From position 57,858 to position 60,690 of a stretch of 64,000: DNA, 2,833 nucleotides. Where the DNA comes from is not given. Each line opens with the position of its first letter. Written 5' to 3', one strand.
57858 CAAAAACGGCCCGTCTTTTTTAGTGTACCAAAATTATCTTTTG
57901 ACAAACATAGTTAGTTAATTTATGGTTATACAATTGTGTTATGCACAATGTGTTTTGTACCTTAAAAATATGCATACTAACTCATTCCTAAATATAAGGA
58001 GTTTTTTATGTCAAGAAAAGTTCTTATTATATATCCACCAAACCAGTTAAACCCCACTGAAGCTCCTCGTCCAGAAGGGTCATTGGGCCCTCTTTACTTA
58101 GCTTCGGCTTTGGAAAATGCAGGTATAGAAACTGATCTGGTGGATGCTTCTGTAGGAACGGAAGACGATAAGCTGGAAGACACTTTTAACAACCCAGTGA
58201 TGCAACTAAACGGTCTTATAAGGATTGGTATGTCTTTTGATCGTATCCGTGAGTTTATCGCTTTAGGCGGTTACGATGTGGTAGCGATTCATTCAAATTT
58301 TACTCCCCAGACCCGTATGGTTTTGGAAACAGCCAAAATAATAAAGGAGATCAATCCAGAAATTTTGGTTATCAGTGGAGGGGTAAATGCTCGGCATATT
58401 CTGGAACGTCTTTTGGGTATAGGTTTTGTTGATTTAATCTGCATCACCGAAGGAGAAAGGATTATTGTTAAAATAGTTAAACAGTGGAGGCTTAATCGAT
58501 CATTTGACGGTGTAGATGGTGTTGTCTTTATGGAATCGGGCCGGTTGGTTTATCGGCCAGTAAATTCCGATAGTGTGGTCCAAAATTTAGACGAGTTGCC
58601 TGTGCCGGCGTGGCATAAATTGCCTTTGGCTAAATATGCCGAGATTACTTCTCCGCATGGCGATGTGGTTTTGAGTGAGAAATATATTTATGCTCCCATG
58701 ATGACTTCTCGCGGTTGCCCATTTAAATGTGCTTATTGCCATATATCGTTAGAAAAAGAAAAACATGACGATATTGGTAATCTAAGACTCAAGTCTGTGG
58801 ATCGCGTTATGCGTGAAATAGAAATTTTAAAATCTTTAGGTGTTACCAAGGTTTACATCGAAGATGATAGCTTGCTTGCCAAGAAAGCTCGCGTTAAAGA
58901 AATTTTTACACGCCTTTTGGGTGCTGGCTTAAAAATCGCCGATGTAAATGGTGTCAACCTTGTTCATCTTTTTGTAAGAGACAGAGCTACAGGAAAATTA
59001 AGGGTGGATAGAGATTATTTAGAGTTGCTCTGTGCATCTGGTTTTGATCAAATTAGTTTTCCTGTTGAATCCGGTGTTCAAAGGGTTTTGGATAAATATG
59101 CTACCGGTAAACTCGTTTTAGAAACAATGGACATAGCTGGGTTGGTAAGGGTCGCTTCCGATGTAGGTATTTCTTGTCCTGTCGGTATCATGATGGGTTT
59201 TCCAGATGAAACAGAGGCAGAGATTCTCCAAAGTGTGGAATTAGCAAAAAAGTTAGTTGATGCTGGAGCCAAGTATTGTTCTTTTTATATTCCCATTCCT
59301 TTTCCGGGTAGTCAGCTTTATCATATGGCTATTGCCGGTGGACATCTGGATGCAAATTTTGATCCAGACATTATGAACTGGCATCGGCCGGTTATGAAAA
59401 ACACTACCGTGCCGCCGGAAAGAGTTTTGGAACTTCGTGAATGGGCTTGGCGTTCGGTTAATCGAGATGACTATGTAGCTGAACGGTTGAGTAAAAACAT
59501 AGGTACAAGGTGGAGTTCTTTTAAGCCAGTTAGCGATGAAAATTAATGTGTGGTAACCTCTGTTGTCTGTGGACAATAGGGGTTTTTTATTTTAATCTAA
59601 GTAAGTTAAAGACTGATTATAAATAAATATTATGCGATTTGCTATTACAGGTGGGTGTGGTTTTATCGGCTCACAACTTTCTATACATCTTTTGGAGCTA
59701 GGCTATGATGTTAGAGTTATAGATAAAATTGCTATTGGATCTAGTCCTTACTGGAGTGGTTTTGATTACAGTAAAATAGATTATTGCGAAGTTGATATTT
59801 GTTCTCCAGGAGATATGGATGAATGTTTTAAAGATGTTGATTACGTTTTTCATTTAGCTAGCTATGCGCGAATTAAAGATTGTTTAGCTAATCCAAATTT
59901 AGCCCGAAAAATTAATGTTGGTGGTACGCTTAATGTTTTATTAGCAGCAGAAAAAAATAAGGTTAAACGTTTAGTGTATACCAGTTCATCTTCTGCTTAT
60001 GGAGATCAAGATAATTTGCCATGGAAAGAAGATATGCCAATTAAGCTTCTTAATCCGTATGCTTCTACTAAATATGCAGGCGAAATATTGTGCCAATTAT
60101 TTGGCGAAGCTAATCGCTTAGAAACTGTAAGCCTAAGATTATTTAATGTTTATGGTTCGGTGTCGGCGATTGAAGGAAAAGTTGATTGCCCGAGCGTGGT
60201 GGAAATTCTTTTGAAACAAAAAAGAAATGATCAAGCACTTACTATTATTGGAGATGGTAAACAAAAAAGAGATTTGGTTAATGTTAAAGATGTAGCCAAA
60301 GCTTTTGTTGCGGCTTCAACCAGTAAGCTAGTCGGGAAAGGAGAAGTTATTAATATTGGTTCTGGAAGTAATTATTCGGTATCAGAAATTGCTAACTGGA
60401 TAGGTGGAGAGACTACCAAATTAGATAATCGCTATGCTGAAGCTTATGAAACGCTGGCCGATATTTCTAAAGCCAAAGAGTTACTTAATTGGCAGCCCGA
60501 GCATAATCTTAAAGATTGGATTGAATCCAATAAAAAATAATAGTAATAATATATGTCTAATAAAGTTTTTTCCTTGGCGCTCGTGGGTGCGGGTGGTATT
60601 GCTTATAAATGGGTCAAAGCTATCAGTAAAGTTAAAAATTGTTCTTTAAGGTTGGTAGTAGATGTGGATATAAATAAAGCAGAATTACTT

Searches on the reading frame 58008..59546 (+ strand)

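Call 8: search_protein_families(library=pfam, proteins=[window:58008-59546:+], max_evalue=0.001)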
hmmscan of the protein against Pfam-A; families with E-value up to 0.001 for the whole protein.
window:58008-59546:+ (512 aa): 2 families
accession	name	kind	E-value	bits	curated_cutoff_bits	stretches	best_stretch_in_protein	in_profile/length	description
PF04055.27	Radical_SAM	-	4.3e-15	56.7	29.5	1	233-412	3-165/166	Radical SAM superfamily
PF02310.24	B12-binding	-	7.4e-10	39.1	32.1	1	25-153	14-117/121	B12 binding domain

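Call 59: search_protein_families(library=ncbifam, proteins=[window:58008-59546:+], max_evalue=0.00001)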
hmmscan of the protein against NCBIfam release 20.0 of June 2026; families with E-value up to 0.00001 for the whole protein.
window:58008-59546:+ (512 aa): 18 families
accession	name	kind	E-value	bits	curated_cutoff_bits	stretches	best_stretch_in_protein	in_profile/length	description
NF038361.1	rSAM_Sden_1168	equivalog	1.9e-38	132.3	575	1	4-448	64-480/560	Sden_1168 family B12-binding radical SAM P-methyltransferase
TIGR02026.1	BchE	equivalog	2.3e-25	89.4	481.35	1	78-475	53-418/497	magnesium-protoporphyrin IX monomethyl ester anaerobic oxidative cyclase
TIGR03471.1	HpnJ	equivalog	1.1e-24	87.1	577.6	1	88-450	68-396/472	hopanoid biosynthesis associated radical SAM protein HpnJ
TIGR04013.1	B12_SAM_MJ_1487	hypoth_equivalog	2.7e-22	79.1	251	1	347-440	267-356/382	TIGR04013 family B12-binding domain/radical SAM domain-containing protein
NF050148.1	rSAM_ApyD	equivalog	3.8e-22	78.4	750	1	106-439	91-391/645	RiPP biosynthesis radical SAM protein ApyD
TIGR04479.1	bcpD_PhpK_rSAM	subfamily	2.7e-18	65.6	600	1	78-414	100-407/504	PhpK family radical SAM P-methyltransferase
TIGR03975.1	rSAM_ocin_1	subfamily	1.5e-16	60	281.85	1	79-416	119-430/606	RiPP maturation radical SAM C-methyltransferase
TIGR04190.1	B12_SAM_Ta0216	equivalog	1.1e-15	57.3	500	1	93-439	84-424/554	TIGR04190 family B12-binding domain/radical SAM domain protein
TIGR04014.1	B12_SAM_MJ_0865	equivalog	2.8e-15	56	360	1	105-431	57-350/434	methyl-coenzyme M reductase glutamine C-methyltransferase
NF033712.0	B12_rSAM_KedN5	subfamily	2.9e-15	55.5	700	1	52-286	29-248/624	KedN5 family methylcobalamin-dependent radical SAM C-methyltransferase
TIGR04072.2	rSAM_ladder_B12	equivalog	1.3e-13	50.4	360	1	230-449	182-380/443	lipid biosynthesis B12-binding/radical SAM protein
NF033070.1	rSAM_AprD4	equivalog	6.4e-13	48.4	500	1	157-464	114-411/456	AprD4 family radical SAM diol-dehydratase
TIGR04295.1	B12_rSAM_oligo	hypoth_equivalog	2.1e-12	46.5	400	1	100-310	85-276/422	TIGR04295 family B12-binding domain-containing radical SAM protein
NF045585.1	rSAM_slr0320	equivalog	9e-10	37.6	775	1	85-373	104-367/511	photosystem II high light acclimation radical SAM protein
TIGR04385.1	B12_rSAM_cofa1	equivalog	1.1e-09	38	450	1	108-449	89-402/438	B12 lower ligand biosynthesis radical SAM protein BzaD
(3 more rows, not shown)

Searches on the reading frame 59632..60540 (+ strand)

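Call 8: search_protein_families(library=pfam, proteins=[window:59632-60540:+], max_evalue=0.001)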
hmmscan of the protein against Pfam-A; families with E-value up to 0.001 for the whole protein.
window:59632-60540:+ (302 aa): 7 families
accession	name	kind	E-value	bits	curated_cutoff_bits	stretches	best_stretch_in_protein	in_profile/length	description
PF01370.27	Epimerase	-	1.7e-51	175.4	20.9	1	5-243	3-240/240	NAD dependent epimerase/dehydratase family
PF16363.11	GDP_Man_Dehyd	-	1.7e-42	146.5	27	1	5-298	2-330/332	GDP-mannose 4,6 dehydratase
PF01073.25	3Beta_HSD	-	3.3e-29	102.2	22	1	4-230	1-230/280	3-beta hydroxysteroid dehydrogenase/isomerase family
PF04321.23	RmlD_sub_bind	-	7.3e-14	51.9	27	1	1-233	1-201/287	RmlD substrate binding domain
PF07993.18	NAD_binding_4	-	1.6e-13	50.9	20.1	1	58-224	78-257/258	Male sterility protein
PF02719.21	Polysacc_synt_2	-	2.1e-11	44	20.2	1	5-255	3-241/293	Polysaccharide biosynthesis protein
PF13460.12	NAD_binding_10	-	3.2e-07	30.8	27.2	1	7-146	1-123/184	NAD(P)H-binding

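Call 59: search_protein_families(library=ncbifam, proteins=[window:59632-60540:+], max_evalue=0.00001)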
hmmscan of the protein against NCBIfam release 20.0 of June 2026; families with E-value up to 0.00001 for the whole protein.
window:59632-60540:+ (302 aa): 27 families (the best 25 are shown)
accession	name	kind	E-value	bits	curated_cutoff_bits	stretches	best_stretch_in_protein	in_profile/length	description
TIGR01179.1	galE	equivalog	8.2e-42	143.2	262.3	1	5-298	4-319/332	UDP-glucose 4-epimerase GalE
TIGR04180.1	EDH_00030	hypoth_equivalog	6.3e-38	130.5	475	1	5-291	3-296/297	NAD-dependent 4,6-dehydratase LegB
NF011728.1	PRK15181.1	equivalog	5.5e-35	121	760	1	2-297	17-330/348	Vi polysaccharide biosynthesis UDP-N-acetylglucosaminuronic acid C-4 epimerase TviC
TIGR02197.1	heptose_epim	equivalog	5.6e-26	91.4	274.6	1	4-263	2-262/316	ADP-glyceromanno-heptose 6-epimerase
TIGR01181.1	dTDP_gluc_dehyt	equivalog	5.8e-26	91.3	365.1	1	4-293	3-300/321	dTDP-glucose 4,6-dehydratase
NF007956.0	PRK10675.1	subfamily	1.9e-23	83.2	394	1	1-296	1-321/338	UDP-glucose 4-epimerase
TIGR03466.1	HpnA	hypoth_equivalog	2.9e-17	62.5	367.65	1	4-152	4-150/327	hopanoid-associated sugar epimerase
NF042423.1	oxyalk_red_Shew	equivalog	6.1e-16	58.4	580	1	4-231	12-223/331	2-alkyl-3-oxoalkanoate reductase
NF042422.1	oxyalk_red_OleD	equivalog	9.8e-15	54.7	580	1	1-235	1-221/329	2-alkyl-3-oxoalkanoate reductase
NF047922.1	GDPFucSynFcl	equivalog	9.9e-15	54.8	500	1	99-297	85-294/308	GDP-L-fucose synthase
NF007582.0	PRK10217.1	equivalog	1e-14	54.5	698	1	3-258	4-267/355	dTDP-glucose 4,6-dehydratase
TIGR01214.1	rmlD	equivalog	9.5e-14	51.2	224.05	1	3-255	2-224/285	dTDP-4-dehydrorhamnose reductase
NF043036.1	ErythonDh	equivalog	1.3e-13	50.8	325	1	1-170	1-176/321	D-erythronate dehydrogenase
TIGR02622.1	CDP_4_6_dhtase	equivalog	1.5e-13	50.7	278.45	1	4-159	8-170/352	CDP-glucose 4,6-dehydratase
NF007490.0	PRK10084.1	subfamily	5.8e-13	48.5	649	1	1-247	1-263/361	dTDP-glucose 4,6-dehydratase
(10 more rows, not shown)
